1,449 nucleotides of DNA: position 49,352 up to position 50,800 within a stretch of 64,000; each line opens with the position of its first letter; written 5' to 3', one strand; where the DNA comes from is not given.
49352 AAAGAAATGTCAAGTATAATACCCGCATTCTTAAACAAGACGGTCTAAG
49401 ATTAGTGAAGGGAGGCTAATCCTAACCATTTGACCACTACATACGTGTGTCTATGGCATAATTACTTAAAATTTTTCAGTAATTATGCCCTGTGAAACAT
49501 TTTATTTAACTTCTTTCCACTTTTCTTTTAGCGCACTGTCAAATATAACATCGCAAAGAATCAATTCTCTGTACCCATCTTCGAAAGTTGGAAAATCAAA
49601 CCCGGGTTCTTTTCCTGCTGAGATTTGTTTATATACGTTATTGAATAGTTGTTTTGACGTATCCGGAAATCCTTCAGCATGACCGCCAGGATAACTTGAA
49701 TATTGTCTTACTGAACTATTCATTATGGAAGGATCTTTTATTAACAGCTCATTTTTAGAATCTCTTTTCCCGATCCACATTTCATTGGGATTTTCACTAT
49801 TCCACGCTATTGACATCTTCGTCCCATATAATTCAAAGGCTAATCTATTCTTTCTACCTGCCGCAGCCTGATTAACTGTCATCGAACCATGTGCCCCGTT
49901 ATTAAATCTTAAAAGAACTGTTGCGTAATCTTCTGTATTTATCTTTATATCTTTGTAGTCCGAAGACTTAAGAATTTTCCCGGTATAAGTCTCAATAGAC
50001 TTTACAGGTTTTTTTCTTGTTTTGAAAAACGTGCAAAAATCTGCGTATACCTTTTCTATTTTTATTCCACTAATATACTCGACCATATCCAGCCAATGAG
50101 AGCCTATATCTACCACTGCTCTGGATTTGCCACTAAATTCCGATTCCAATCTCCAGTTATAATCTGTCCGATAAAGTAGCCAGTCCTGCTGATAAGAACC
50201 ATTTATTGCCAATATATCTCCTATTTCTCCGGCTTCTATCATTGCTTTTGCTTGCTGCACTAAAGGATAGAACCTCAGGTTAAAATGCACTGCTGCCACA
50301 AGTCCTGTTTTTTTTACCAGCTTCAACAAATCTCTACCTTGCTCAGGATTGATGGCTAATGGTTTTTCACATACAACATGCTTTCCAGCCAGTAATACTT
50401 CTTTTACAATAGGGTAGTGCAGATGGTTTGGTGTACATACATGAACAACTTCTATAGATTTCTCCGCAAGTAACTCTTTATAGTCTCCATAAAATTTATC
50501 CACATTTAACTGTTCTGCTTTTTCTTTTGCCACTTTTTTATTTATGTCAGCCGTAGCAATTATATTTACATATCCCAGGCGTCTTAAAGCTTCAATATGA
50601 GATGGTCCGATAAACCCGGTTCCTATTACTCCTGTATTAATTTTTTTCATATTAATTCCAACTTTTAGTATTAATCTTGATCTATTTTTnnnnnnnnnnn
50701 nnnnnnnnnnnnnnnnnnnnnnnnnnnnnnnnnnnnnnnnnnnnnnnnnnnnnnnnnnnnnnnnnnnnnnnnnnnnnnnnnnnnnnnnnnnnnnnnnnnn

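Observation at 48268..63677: Gfo/Idh/MocA + xylose-isomerase-like TIM-barrel pairs with LacI and a CUT1 importer: candidate oxidative (3-keto) glycoside-cleavage locus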

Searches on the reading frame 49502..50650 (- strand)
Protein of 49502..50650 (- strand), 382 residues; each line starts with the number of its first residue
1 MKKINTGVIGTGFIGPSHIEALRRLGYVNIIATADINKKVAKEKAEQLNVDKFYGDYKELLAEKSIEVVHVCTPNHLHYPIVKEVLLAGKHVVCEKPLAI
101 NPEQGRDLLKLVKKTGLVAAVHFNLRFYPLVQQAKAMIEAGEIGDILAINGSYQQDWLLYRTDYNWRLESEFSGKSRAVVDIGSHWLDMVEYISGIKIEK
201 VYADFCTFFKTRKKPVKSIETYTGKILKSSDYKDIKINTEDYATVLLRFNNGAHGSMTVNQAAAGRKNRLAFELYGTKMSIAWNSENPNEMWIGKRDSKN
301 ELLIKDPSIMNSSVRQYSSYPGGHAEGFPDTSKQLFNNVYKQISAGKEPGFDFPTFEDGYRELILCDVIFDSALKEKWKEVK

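Call 4: search_protein_families(library=pfam, proteins=[window:49502-50650:-])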
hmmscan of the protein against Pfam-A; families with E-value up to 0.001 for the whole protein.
window:49502-50650:- (382 aa): 5 families
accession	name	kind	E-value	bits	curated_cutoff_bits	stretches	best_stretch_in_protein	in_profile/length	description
PF01408.29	GFO_IDH_MocA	-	9.9e-29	100.9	24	1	4-122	1-119/120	Oxidoreductase family, NAD-binding Rossmann fold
PF22725.1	GFO_IDH_MocA_C3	-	2.5e-28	99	27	1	131-281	1-123/124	GFO/IDH/MocA C-terminal domain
PF02894.22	GFO_IDH_MocA_C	-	2.2e-18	67.3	22.9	1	135-378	1-215/218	Oxidoreductase family, C-terminal alpha/beta domain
PF22685.1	Gal80p_C-like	-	2.4e-05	25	29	1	129-278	1-145/152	Gal80p, C-terminal domain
PF03447.22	NAD_binding_3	-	0.00019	22.6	24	1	10-116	1-110/116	Homoserine dehydrogenase, NAD binding domain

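Call 6: search_protein_families(library=ncbifam, max_evalue=0.00001, proteins=[window:49502-50650:-])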
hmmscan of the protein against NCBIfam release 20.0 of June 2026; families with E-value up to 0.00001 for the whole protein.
window:49502-50650:- (382 aa): 9 families
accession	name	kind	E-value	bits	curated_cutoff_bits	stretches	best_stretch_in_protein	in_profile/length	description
NF052479.1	LevoglcsnDh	equivalog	3.3e-62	210.4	650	1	1-381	1-386/386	levoglucosan dehydrogenase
TIGR04380.1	myo_inos_iolG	equivalog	1.4e-36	126.1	355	1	3-293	1-262/330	inositol 2-dehydrogenase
NF040723.1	UDP-GlcNAcDh_Arch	equivalog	7e-34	117.7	450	1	5-206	2-189/302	UDP-N-acetylglucosamine 3-dehydrogenase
NF041392.1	XylDh_Gfo6_Halo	equivalog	1.2e-24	86.7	350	1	37-194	51-212/350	D-xylose 1-dehydrogenase Gfo6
NF052679.1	InsChiInosDhIolG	equivalog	8.3e-21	74.4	540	1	4-155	3-157/343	bifunctional inositol 2-dehydrogenase/D-chiro-inositol 1-dehydrogenase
NF008607.0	PRK11579.1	subfamily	8.1e-19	67.8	330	1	3-192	4-187/346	oxidoreductase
NF058561.1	BT_2158_fam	equivalog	1.2e-16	60.4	750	1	3-150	35-181/487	glycoside 3-dehydrogenase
NF007574.0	PRK10206.1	equivalog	2e-16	60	352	1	39-154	37-154/345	oxidoreductase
NF058563.1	BT_2159_fam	equivalog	3.7e-15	55.8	650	1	4-150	1-147/350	disaccharide 3-dehydrogenase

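Call 10: search_solved_structures(query=window:49502-50650:-, max_evalue=1e-10, show_alignments=1)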
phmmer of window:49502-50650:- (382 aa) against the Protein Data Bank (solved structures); distinct sequences matched with E-value up to 1e-10: 65 (the best 60 are shown).
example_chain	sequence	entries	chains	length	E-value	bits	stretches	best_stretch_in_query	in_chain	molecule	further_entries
6a3f_A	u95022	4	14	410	5.9e-48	166.8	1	1-381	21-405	Putative dehydrogenase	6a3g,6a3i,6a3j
4gqa_A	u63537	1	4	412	1.4e-44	155.7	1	3-378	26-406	NAD binding Oxidoreductase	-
3v5n_A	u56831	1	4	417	2.4e-43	151.6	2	2-212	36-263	Oxidoreductase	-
4h3v_A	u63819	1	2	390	1.3e-37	132.8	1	3-381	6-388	Oxidoreductase domain protein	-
4fb5_A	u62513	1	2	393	7.1e-31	110.6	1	1-378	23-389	Probable oxidoreductase protein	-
5ya8_A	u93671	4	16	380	7.8e-29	103.9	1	3-360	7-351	Scyllo-inositol dehydrogenase with L-glucose dehydrogenase activity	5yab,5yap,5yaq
6ktj_A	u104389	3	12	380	4.7e-28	101.3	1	3-360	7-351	Scyllo-inositol dehydrogenase with L-glucose dehydrogenase activity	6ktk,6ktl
3dty_A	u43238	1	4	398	5.3e-27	97.8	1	19-211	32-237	Oxidoreductase, Gfo/Idh/MocA family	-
7xr9_A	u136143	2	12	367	4.9e-24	88.1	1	1-325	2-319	DgpA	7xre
7d5m_A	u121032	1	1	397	7.3e-24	87.5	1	15-212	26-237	Oxidoreductase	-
7d5n_A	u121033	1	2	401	7.6e-24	87.4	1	15-212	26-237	Oxidoreductase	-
9m37_A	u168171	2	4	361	9e-23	83.9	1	5-206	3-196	P581a DgpA2 and isoorientin complex structure | Gfo/Idh/MocA family protein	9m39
3evn_A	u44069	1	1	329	1.2e-22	83.5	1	2-153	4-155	Oxidoreductase, Gfo/Idh/MocA family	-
3ezy_A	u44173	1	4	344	5e-22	81.5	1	4-206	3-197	Dehydrogenase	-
1zh8_A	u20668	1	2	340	2e-21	79.4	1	1-151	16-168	oxidoreductase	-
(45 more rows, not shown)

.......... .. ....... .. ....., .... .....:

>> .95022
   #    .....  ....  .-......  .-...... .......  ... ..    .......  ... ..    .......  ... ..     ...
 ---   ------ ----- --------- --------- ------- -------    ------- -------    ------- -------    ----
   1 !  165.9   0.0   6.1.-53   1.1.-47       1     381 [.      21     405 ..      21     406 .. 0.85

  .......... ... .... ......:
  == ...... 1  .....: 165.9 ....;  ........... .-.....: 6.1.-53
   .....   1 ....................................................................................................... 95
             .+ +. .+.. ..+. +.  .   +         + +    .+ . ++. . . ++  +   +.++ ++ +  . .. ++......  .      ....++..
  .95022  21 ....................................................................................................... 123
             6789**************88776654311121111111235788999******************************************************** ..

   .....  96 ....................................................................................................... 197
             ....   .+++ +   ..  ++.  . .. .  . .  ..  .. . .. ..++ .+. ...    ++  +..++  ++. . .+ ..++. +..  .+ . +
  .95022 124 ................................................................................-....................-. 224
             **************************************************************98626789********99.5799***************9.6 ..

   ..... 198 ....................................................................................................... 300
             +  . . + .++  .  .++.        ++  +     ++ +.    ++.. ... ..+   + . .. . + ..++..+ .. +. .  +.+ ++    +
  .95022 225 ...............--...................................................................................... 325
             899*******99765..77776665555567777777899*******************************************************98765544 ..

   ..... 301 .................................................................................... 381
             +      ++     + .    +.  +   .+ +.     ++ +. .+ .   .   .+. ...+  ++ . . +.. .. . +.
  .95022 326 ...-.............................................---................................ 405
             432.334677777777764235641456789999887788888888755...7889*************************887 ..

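Call 17: find_encoding_contigs(protein=window:49502-50650:-, flank=10000, max_places=6)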
Protein window:49502-50650:- (382 aa): no gene with exactly this product is on record in the collection.

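Call 18: find_homologous_proteins(query=window:49502-50650:-, max_evalue=1e-20)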
Query window:49502-50650:- (382 aa): 8000 proteins with E <= 1e-20 among 8000 candidates; the best 120 are listed.
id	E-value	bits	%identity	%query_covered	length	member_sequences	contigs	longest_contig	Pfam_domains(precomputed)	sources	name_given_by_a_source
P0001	4.3e-258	873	100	100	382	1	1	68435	PF01408.29,PF22725.2,PF02894.23,PF22685.2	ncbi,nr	ncbi:MAG: Gfo/Idh/MocA family oxidoreductase [Actinomycetota bacterium]|nr:Gfo/Idh/MocA family oxido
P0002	5.5e-243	824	93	100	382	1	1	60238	PF01408.29,PF22725.2,PF02894.23,PF22685.2,PF03447.23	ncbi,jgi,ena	ncbi:MAG: Gfo/Idh/MocA family oxidoreductase [Actinomycetota bacterium]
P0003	2.4e-238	808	91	100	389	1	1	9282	PF01408.29,PF22725.2,PF02894.23,PF22685.2,PF03447.23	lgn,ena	-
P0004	5.8e-236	800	90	100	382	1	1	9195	PF01408.29,PF22725.2,PF02894.23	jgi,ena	-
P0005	7.5e-226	767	86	100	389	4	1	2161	PF01408.29,PF22725.2,PF02894.23,PF03447.23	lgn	-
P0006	8.8e-213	724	80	100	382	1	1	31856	PF01408.29,PF22725.2,PF02894.23,PF03447.23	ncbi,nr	ncbi:MAG: gfo/Idh/MocA family oxidoreductase [Clostridia bacterium]|nr:gfo/Idh/MocA family oxidoredu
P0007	1.4e-212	723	80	99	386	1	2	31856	PF01408.29,PF22725.2,PF02894.23,PF03447.23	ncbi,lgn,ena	ncbi:Inositol 2-dehydrogenase/D-chiro-inositol 3-dehydrogenase [subsurface metagenome]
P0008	2.9e-208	709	78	100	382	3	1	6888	PF01408.29,PF22725.2,PF02894.23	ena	-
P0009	2.2e-207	706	77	100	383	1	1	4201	PF01408.29,PF22725.2,PF02894.23,PF22685.2,PF03447.23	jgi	-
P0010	6.3e-203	692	86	90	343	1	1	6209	PF01408.29,PF22725.2,PF02894.23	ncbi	-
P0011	1.9e-193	660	71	100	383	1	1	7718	PF01408.29,PF22725.2,PF02894.23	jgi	-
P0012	9.8e-193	658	82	89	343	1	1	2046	PF01408.29,PF22725.2,PF02894.23,PF22685.2,PF03447.23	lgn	-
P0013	4.3e-189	646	70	100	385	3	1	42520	PF01408.29,PF22725.2,PF02894.23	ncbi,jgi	-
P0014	6.2e-187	639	69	100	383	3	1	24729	PF01408.29,PF22725.2,PF02894.23,PF03447.23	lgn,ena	-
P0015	6.6e-183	626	69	100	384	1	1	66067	PF01408.29,PF22725.2,PF02894.23,PF22685.2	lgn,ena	-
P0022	1.9e-175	601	66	100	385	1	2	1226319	PF01408.29,PF22725.2,PF02894.23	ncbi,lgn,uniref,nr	ncbi:Gfo/Idh/MocA family protein [Caldanaerobius polysaccharolyticus]|uniref:Gfo/Idh/MocA family pro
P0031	3.6e-173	594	64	99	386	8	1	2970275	PF01408.29,PF22725.2,PF02894.23,PF03447.23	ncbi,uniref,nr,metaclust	ncbi:oxidoreductase domain containing protein [Caldicellulosiruptor saccharolyticus DSM 8903]|uniref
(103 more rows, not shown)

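Call 19: find_encoding_contigs(protein=P0031, flank=10000, max_places=3)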
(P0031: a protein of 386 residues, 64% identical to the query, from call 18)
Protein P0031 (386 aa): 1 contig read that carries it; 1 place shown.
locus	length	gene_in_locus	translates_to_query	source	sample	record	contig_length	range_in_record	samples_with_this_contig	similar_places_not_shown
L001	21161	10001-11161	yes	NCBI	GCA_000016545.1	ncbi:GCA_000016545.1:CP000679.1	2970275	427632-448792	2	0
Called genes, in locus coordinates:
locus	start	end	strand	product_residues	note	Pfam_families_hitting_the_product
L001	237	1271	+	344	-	PF00356:LacI, PF00532:Peripla_BP_1, PF13407:Peripla_BP_4, PF13377:Peripla_BP_3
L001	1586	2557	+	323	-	PF01261:AP_endonuc_2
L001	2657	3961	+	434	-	PF13407:Peripla_BP_4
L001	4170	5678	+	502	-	PF00005:ABC_tran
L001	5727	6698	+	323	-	PF02653:BPD_transp_2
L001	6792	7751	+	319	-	PF02653:BPD_transp_2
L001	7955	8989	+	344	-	PF08240:ADH_N, PF16912:Glu_dehyd_C, PF00107:ADH_zinc_N, PF13602:ADH_zinc_N_2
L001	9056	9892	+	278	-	PF01261:AP_endonuc_2, PF10566:Glyco_hydro_97 (weak)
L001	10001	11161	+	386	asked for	PF01408:GFO_IDH_MocA, PF03447:NAD_binding_3 (weak), PF22725:GFO_IDH_MocA_C3, PF02894:GFO_IDH_MocA_C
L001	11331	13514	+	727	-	PF02743:dCache_1, PF00672:HAMP, PF00015:MCPsignal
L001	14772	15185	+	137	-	PF02082:Rrf2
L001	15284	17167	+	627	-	PF03063:Prismane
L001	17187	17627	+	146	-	PF12837:Fer4_6 (faint), PF12838:Fer4_7 (faint), PF13237:Fer4_10 (faint), PF13187:Fer4_9 (weak), PF13247:Fer4_11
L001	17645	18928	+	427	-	PF00890:FAD_binding_2 (faint), PF01134:GIDA (faint), PF01266:DAO (faint), PF01494:FAD_binding_3 (faint), PF07992:Pyr_redox_2, PF13738:Pyr_redox_3, PF00070:Pyr_redox, PF18267:Rubredoxin_C, +2 more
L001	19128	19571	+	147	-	PF22381:Staph_reg_Sar_Rot, PF01978:TrmB, PF12802:MarR_2, PF01047:MarR, PF13463:HTH_27, PF01022:HTH_5 (weak), PF09339:HTH_IclR (weak), PF13412:HTH_24, +4 more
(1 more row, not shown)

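Call 20: find_encoding_contigs(protein=P0022, flank=10000, max_places=2)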
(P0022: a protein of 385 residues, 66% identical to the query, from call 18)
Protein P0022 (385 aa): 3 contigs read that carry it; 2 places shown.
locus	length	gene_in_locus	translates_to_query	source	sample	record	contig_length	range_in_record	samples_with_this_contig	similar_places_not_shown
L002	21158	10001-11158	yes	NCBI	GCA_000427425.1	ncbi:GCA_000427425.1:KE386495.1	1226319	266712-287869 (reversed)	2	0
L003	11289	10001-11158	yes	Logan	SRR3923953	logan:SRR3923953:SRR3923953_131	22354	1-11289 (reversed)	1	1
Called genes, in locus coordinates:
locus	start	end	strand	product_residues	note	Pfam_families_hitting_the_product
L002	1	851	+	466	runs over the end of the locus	PF03446:NAD_binding_2, PF03807:F420_oxidored (weak), PF00393:6PGD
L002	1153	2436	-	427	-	PF00324:AA_permease, PF13520:AA_permease_2, PF13906:AA_permease_C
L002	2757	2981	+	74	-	-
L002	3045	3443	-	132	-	PF13560:HTH_31, PF15731:MqsA_antitoxin (weak), PF01381:HTH_3, PF12844:HTH_19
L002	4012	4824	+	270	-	PF01261:AP_endonuc_2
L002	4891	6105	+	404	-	PF13407:Peripla_BP_4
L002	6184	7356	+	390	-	PF01408:GFO_IDH_MocA, PF02894:GFO_IDH_MocA_C, PF22685:Gal80p_C-like, PF22725:GFO_IDH_MocA_C3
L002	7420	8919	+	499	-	PF02463:SMC_N (faint), PF00005:ABC_tran, PF09818:ABC_ATPase (faint), PF13304:AAA_21 (faint), PF00005:ABC_tran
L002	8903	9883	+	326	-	PF02653:BPD_transp_2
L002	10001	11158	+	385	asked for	PF01408:GFO_IDH_MocA, PF22725:GFO_IDH_MocA_C3, PF02894:GFO_IDH_MocA_C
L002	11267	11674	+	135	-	PF01261:AP_endonuc_2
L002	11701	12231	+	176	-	PF01261:AP_endonuc_2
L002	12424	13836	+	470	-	PF01547:SBP_bac_1, PF13416:SBP_bac_8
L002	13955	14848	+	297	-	PF00528:BPD_transp_1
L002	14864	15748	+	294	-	PF00528:BPD_transp_1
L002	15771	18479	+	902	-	PF01074:Glyco_hydro_38N, PF09261:Alpha-mann_mid, PF07748:Glyco_hydro_38C, PF17677:Glyco_hydro38C2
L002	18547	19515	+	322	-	PF00532:Peripla_BP_1, PF13407:Peripla_BP_4, PF13458:Peripla_BP_6 (weak)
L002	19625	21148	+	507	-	PF00005:ABC_tran, PF09818:ABC_ATPase (faint), PF13304:AAA_21 (faint), PF00005:ABC_tran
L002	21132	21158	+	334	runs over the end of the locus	PF02653:BPD_transp_2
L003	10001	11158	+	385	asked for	PF01408:GFO_IDH_MocA, PF22725:GFO_IDH_MocA_C3, PF02894:GFO_IDH_MocA_C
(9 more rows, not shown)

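Call 21: find_encoding_contigs(protein=P0002, flank=10000, max_places=2)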
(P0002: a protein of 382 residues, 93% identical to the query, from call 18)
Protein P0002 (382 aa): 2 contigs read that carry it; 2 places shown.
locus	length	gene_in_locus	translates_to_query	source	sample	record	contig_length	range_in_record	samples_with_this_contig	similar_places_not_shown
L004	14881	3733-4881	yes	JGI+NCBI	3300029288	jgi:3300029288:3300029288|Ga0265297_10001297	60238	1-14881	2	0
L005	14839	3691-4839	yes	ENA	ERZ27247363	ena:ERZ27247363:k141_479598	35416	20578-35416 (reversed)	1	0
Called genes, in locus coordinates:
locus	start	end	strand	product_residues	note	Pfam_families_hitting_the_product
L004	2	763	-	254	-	PF13407:Peripla_BP_4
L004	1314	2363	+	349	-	PF00356:LacI, PF00532:Peripla_BP_1, PF13407:Peripla_BP_4, PF13377:Peripla_BP_3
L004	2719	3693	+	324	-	PF01261:AP_endonuc_2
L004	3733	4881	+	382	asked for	PF01408:GFO_IDH_MocA, PF03447:NAD_binding_3 (weak), PF22685:Gal80p_C-like (faint), PF22725:GFO_IDH_MocA_C3, PF02894:GFO_IDH_MocA_C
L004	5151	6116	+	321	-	PF01869:BcrAD_BadFG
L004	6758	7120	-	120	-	PF06291:Lambda_Bor (weak)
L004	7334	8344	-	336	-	-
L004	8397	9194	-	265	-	-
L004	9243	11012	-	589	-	PF13091:PLDc_2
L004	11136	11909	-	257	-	-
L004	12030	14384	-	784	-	-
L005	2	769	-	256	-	?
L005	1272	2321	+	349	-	PF00356:LacI, PF00532:Peripla_BP_1, PF13407:Peripla_BP_4, PF13377:Peripla_BP_3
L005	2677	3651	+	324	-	PF01261:AP_endonuc_2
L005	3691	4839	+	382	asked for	PF01408:GFO_IDH_MocA, PF03447:NAD_binding_3 (weak), PF22685:Gal80p_C-like (faint), PF22725:GFO_IDH_MocA_C3, PF02894:GFO_IDH_MocA_C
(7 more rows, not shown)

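Call 22: find_encoding_contigs(protein=P0006, flank=10000, max_places=2)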
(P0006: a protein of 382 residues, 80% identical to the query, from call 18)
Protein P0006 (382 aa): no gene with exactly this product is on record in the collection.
